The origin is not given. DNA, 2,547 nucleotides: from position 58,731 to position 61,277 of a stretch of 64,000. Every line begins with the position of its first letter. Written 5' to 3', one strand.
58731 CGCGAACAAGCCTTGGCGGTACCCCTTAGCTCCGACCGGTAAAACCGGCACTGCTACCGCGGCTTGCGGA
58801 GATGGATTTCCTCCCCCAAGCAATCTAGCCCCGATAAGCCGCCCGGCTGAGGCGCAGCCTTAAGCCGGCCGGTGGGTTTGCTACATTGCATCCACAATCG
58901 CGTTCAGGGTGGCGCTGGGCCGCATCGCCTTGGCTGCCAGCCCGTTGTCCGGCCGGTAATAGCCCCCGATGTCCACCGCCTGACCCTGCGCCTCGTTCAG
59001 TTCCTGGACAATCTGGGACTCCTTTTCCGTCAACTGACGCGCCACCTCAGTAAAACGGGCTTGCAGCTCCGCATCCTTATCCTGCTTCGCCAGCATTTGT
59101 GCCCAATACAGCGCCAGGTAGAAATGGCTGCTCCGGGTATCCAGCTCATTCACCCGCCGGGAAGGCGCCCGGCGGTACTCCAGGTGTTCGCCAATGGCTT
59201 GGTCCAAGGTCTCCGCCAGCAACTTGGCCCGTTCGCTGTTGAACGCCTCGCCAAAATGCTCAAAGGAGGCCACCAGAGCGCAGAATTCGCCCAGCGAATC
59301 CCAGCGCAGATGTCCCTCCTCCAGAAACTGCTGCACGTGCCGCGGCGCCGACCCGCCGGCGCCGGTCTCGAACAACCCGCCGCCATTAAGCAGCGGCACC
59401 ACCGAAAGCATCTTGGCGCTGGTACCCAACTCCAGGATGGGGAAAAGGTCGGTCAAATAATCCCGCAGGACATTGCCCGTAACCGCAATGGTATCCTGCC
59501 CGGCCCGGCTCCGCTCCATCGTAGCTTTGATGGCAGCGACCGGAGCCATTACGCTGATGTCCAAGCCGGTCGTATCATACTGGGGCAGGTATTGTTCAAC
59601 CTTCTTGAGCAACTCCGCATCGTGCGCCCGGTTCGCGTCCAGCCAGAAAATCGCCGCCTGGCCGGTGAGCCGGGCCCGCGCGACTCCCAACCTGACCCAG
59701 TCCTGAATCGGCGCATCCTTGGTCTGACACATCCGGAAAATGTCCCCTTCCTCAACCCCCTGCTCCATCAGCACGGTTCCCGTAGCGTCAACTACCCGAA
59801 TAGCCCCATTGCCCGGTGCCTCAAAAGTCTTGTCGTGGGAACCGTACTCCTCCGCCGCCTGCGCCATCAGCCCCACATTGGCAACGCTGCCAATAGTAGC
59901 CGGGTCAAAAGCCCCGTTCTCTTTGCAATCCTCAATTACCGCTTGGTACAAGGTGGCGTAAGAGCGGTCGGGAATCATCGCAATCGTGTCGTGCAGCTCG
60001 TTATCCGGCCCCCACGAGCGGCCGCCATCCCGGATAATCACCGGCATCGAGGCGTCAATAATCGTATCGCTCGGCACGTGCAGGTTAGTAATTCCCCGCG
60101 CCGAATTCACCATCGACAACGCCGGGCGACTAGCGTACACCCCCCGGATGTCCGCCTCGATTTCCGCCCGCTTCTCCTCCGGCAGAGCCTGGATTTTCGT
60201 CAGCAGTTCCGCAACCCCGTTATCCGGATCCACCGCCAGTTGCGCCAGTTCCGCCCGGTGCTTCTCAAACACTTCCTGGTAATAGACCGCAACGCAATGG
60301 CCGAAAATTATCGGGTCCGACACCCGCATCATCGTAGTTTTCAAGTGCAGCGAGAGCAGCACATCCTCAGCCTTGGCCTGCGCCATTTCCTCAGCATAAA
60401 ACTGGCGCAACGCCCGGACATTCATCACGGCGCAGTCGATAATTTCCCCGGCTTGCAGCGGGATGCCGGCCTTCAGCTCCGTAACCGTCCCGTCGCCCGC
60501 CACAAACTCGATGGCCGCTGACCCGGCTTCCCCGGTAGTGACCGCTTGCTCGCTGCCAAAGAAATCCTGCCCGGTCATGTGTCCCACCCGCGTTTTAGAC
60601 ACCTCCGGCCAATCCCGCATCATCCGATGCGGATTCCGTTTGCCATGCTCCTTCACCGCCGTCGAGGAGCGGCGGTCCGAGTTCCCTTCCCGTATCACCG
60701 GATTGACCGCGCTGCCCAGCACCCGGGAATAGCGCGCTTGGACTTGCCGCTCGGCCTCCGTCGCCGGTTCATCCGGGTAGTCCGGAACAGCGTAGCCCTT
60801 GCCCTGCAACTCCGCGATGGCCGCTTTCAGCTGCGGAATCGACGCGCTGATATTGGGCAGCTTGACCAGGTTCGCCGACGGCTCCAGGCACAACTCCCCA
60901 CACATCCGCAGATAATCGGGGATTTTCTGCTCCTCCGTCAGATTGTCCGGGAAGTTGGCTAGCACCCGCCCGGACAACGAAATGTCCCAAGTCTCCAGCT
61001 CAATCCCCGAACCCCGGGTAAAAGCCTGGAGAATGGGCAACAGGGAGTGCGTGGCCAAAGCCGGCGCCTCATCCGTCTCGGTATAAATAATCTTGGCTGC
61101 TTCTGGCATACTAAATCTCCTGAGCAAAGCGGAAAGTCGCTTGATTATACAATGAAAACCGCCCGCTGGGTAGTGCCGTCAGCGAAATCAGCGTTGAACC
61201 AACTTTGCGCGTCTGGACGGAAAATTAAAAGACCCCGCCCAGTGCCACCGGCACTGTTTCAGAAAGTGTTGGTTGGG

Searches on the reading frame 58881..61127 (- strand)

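Call 40: search_protein_families(library=pfam, proteins=[window:58881-61127:-], max_evalue=0.00001)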
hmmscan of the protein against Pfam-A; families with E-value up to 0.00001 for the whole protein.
window:58881-61127:- (748 aa): 1 family
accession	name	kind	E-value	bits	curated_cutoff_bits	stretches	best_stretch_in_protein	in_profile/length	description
PF03971.19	IDH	-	0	1219.8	25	1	12-746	1-734/734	Monomeric isocitrate dehydrogenase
